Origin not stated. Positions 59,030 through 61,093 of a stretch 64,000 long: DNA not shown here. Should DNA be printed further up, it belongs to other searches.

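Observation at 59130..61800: AT-rich island with an OLD-family ATPase-Toprim nuclease followed by a zinc-ribbon membrane protein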

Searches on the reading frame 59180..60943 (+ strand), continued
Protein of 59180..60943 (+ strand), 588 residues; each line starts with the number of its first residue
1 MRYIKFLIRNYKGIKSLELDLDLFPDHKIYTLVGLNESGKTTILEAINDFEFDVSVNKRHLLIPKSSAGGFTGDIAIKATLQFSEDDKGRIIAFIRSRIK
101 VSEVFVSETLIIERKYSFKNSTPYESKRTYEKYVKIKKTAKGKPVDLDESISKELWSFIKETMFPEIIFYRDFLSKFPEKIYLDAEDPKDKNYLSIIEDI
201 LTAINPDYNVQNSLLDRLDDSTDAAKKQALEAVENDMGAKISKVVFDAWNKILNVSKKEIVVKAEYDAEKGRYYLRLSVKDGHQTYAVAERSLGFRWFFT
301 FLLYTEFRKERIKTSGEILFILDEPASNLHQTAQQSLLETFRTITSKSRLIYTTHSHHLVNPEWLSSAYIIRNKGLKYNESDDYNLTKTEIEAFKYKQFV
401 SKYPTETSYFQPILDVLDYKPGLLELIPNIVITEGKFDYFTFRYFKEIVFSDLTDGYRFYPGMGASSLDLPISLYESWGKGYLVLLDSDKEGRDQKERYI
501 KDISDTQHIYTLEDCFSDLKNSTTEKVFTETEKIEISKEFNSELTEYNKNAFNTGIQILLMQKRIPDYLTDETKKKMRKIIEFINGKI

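Call 77: find_encoding_contigs(protein=P0006, flank=4000, max_places=2)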
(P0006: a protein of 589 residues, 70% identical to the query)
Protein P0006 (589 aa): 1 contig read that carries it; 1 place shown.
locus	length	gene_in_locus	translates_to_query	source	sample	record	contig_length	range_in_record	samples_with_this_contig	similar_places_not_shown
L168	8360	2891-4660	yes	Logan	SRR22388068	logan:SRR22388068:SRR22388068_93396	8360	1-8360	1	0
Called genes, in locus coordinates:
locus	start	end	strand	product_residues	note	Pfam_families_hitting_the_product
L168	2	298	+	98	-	?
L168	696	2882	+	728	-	PF12161:HsdM_N, PF02384:N6_Mtase, PF01420:Methylase_S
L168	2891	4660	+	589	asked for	PF02463:SMC_N (faint), PF13175:AAA_15, PF13476:AAA_23, PF13514:AAA_27 (weak), PF13304:AAA_21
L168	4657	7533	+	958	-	PF04313:HSDR_N, PF04851:ResIII, PF18766:SWI2_SNF2, PF22679:T1R_D3-like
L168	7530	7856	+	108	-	PF01863:YgjP-like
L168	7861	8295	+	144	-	PF06044:DpnI (weak)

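Call 78: find_encoding_contigs(protein=P0008, flank=4000, max_places=2)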
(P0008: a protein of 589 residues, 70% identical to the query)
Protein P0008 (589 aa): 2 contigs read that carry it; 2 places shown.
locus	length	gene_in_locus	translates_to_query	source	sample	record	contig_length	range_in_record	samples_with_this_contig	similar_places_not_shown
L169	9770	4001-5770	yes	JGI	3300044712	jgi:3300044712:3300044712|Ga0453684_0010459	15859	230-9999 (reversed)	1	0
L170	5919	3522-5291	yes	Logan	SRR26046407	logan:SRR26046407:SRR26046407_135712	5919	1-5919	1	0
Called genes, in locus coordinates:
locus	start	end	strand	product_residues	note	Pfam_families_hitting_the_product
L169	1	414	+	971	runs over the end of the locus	PF00580:UvrD-helicase, PF01443:Viral_helicase1 (faint), PF13245:AAA_19, PF21445:ADDB_N, PF13361:UvrD_C, PF13538:UvrD_C_2 (faint), PF12705:PDDEXK_1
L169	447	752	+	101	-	PF14018:DUF4234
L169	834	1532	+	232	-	PF02861:Clp_N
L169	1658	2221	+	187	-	-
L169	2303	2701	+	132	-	PF01588:tRNA_bind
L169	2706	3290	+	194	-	PF00561:Abhydrolase_1 (faint), PF02089:Palm_thioest (weak), PF07819:PGAP1 (faint)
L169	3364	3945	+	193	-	PF01928:CYTH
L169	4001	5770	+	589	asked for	PF02463:SMC_N (faint), PF13175:AAA_15, PF13514:AAA_27 (weak), PF13304:AAA_21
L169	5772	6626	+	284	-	PF12705:PDDEXK_1, PF01930:Cas_Cas4 (weak)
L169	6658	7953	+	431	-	PF01794:Ferric_reduct, PF08022:FAD_binding_8, PF00175:NAD_binding_1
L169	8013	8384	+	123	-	PF00173:Cyt-b5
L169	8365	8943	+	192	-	PF00254:FKBP_C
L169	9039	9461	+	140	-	PF22381:Staph_reg_Sar_Rot, PF01978:TrmB (faint), PF12802:MarR_2 (weak), PF01047:MarR, PF13463:HTH_27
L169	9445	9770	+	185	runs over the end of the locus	?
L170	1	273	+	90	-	?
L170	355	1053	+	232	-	PF02861:Clp_N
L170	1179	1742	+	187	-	-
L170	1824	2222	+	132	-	PF01588:tRNA_bind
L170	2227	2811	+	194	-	PF00561:Abhydrolase_1 (faint), PF02089:Palm_thioest (weak), PF07819:PGAP1 (faint)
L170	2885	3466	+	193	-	PF01928:CYTH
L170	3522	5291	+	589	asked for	PF02463:SMC_N (faint), PF13175:AAA_15, PF13514:AAA_27 (weak), PF13304:AAA_21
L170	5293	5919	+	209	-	?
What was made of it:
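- Tried and rejected: CYTH also precedes an ORF A homologue in L169/L170 (call 78).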

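Call 79: find_encoding_contigs(protein=P0007, flank=4000, max_places=2)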
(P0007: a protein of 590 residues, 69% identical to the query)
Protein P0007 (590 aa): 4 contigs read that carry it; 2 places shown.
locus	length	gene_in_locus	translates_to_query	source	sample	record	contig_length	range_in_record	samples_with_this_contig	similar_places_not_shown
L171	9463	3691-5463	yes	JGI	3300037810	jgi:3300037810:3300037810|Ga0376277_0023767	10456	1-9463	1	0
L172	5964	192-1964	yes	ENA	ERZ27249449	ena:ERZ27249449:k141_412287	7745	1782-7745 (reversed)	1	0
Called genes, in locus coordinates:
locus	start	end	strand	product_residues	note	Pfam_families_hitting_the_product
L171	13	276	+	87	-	PF02518:HATPase_c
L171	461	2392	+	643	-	PF00004:AAA, PF17862:AAA_lid_3, PF01434:Peptidase_M41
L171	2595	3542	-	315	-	PF13936:HTH_38 (weak), PF00665:rve (weak)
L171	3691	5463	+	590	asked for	PF13175:AAA_15, PF13514:AAA_27 (faint), PF13304:AAA_21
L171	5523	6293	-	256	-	PF09694:Gcw_chp (weak)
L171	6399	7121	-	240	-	PF01555:N6_N4_Mtase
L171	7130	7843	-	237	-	PF02005:TRM, PF02475:TRM5-TYW2_MTfase, PF03602:Cons_hypoth95, PF05175:MTS, PF01170:UPF0020 (weak), PF06325:PrmA, PF13847:Methyltransf_31, PF09445:Methyltransf_15 (weak), +2 more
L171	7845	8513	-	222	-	PF01209:Ubie_methyltran, PF05175:MTS (faint), PF13489:Methyltransf_23, PF03291:mRNA_G-N7_MeTrfase (faint), PF13847:Methyltransf_31, PF08241:Methyltransf_11, PF08242:Methyltransf_12, PF13649:Methyltransf_25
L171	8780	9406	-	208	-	-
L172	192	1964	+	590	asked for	PF13175:AAA_15, PF13514:AAA_27 (faint), PF13304:AAA_21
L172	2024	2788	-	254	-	PF09694:Gcw_chp (weak)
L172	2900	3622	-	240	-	PF01555:N6_N4_Mtase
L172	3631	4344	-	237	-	PF02005:TRM, PF02475:TRM5-TYW2_MTfase, PF03602:Cons_hypoth95, PF05175:MTS, PF01170:UPF0020 (weak), PF06325:PrmA, PF13847:Methyltransf_31, PF09445:Methyltransf_15 (weak), +2 more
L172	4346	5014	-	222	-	PF01209:Ubie_methyltran, PF05175:MTS (faint), PF13489:Methyltransf_23, PF03291:mRNA_G-N7_MeTrfase (faint), PF13847:Methyltransf_31, PF08241:Methyltransf_11, PF08242:Methyltransf_12, PF13649:Methyltransf_25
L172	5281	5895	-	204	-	-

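Call 88: search_protein_families(library=padloc, proteins=[L169:5772-6623:+, L166:1912-3162:+], max_evalue=0.001)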
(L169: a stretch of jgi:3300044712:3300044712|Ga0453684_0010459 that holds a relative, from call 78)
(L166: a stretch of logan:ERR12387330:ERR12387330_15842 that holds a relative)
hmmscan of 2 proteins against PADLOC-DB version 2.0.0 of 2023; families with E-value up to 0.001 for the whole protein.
L169:5772-6623:+ (284 aa): 13 families
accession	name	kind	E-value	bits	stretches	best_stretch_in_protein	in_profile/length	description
PDLC01250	Cas4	-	4.7e-11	41.2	1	147-238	58-142/168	"CAS-I,CAS-II,CAS-III,CAS-IV,CAS-V,CAS-VI; acquisition_associated"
PDLC00943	Cas4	-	8.7e-10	36.8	1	149-238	66-151/180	CRISPR-associated protein Cas4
PDLC01447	Cas4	-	1.4e-09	36.6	1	15-241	4-134/161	"CAS-I,CAS-II,CAS-III,CAS-IV,CAS-V,CAS-VI; acquisition_associated"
PDLC01611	Cas4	-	2.8e-08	32.2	1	149-258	49-150/158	"CAS-I,CAS-II,CAS-III,CAS-IV,CAS-V,CAS-VI; acquisition_associated"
PDLC02410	Aga_Cas4-like_Nuc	-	1.6e-07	29.4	1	116-232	103-208/255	Class II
PDLC02035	Cas4d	-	3.3e-07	28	1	145-238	59-148/196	-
PDLC02034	Cas4d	-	4.7e-07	27.7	1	147-238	68-158/192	-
PDLC02083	Cas4_II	-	2e-06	26.4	1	145-255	70-171/186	-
PDLC02405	Aga_Cas4-like_Nuc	-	7.5e-05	20.2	1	99-237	88-226/270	Class II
PDLC00944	Cas4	-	8.9e-05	20.7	0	151-236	66-152/177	Cas4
PDLC00060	DruK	-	0.00015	19.2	0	149-241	141-235/347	PD-(D/E)XK nuclease superfamily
PDLC00059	DruK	-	0.00057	17.2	0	137-235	113-211/326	PD-(D/E)XK nuclease superfamily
PDLC00945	Cas4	-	0.00087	17.5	0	19-97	4-77/178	"CRISPR-associated protein Cas4, subtype PREFRAN"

L166:1912-3162:+ (417 aa): 0 families

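Call 93: search_protein_families(library=pfam, alignment_id=A7, max_evalue=0.00001)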
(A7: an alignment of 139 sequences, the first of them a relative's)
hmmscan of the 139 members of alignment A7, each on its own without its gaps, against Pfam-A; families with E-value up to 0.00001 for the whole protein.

A. member 1, L001:6764-9637:+ (958 aa): 5 families
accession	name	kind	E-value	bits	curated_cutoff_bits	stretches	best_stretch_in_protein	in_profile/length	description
PF18766.7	SWI2_SNF2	-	3.7e-60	203.7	26.7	1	250-469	1-214/221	SWI2/SNF2 ATPase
PF04313.20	HSDR_N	-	8.5e-28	98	25.1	1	4-190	3-189/198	Type I restriction enzyme R protein N terminus (HSDR_N)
PF04851.21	ResIII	-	1.5e-22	80.7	22.5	1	245-404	2-163/164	Type III restriction enzyme, res subunit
PF22679.2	T1R_D3-like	-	1.3e-15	58.6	27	1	569-644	85-156/158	Type I restriction enzyme subunit R domain 3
PF11867.13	T1RH-like_C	-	9.5e-06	25.6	26.8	1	708-881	58-241/329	Type I restriction enzyme HindI endonuclease subunit-like, C-terminal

B. families by the number of members that match (of 139 scanned): 125 families (the first 25 are shown)
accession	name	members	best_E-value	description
PF01420.25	Methylase_S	13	3.2e-49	Type I restriction modification DNA specificity domain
PF04851.21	ResIII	8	1.5e-39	Type III restriction enzyme, res subunit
PF18766.7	SWI2_SNF2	7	1.2e-83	SWI2/SNF2 ATPase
PF04313.20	HSDR_N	6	4.1e-48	Type I restriction enzyme R protein N terminus (HSDR_N)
PF11867.13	T1RH-like_C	5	1.9e-131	Type I restriction enzyme HindI endonuclease subunit-like, C-terminal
PF22679.2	T1R_D3-like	5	2.2e-23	Type I restriction enzyme subunit R domain 3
PF00270.35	DEAD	3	4.2e-13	DEAD/DEAH box helicase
PF00239.26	Resolvase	2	6.3e-43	Resolvase, N terminal domain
PF01936.24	NYN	2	1.6e-40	NYN domain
PF03235.19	GmrSD_N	2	7.5e-20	GmrSD restriction endonuclease, N-terminal domain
PF01381.28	HTH_3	2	1.4e-09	Helix-turn-helix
PF00012.26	HSP70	1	4.9e-256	Hsp70 protein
PF02867.20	Ribonuc_red_lgC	1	6.1e-219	Ribonucleotide reductase, barrel domain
PF02233.22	PNTB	1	4.3e-188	NAD(P) transhydrogenase beta subunit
PF00221.24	Lyase_aromatic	1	7.6e-162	Aromatic amino acid lyase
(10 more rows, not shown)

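Call 94: search_protein_families(library=padloc, alignment_id=A7, max_evalue=1e-10)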
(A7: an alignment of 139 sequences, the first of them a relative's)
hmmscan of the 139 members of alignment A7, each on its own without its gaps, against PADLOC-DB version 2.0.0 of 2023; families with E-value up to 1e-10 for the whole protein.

A. member 1, L001:6764-9637:+ (958 aa): 6 families
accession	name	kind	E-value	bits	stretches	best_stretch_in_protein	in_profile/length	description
PDLC03040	REase_I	-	1.4e-89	299.2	1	73-894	76-949/1029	Type I restriction enzyme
PDLC03048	REase_I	-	3.9e-59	198.7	2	94-533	83-520/976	Type I restriction enzyme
PDLC03044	REase_I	-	4.7e-54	181.8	2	74-449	79-464/1034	Type I restriction enzyme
PDLC03041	REase_I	-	5.5e-53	178.3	2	197-539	262-612/1099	Type I restriction enzyme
PDLC03046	REase_I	-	3.1e-30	102.9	1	114-317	118-331/1025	Type I restriction enzyme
PDLC03045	REase_I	-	7.8e-25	85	1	131-442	136-465/995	Type I restriction enzyme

B. families by the number of members that match (of 139 scanned): 290 families (the first 25 are shown)
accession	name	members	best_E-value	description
PDLC03089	Specificity_I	14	7.7e-103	Type I specificity subunit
PDLC03068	Specificity_I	14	9.5e-82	Type I specificity subunit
PDLC03099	Specificity_I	14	1.1e-81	Type I specificity subunit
PDLC03086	Specificity_I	14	1.1e-69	Type I specificity subunit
PDLC03168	Specificity_I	14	2.1e-64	Type I specificity subunit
PDLC03154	Specificity_I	13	4e-102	Type I specificity subunit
PDLC03090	Specificity_I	13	2.3e-96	Type I specificity subunit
PDLC03169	Specificity_I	13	2e-68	Type I specificity subunit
PDLC03178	Specificity_I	13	5.8e-68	Type I specificity subunit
PDLC03164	Specificity_I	13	1.4e-66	Type I specificity subunit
PDLC03098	Specificity_I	13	1.1e-65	Type I specificity subunit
PDLC03079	Specificity_I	13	2.3e-62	Type I specificity subunit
PDLC03087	Specificity_I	13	3.5e-61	Type I specificity subunit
PDLC03108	Specificity_I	13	4.2e-61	Type I specificity subunit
PDLC03189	Specificity_I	13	7.2e-59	Type I specificity subunit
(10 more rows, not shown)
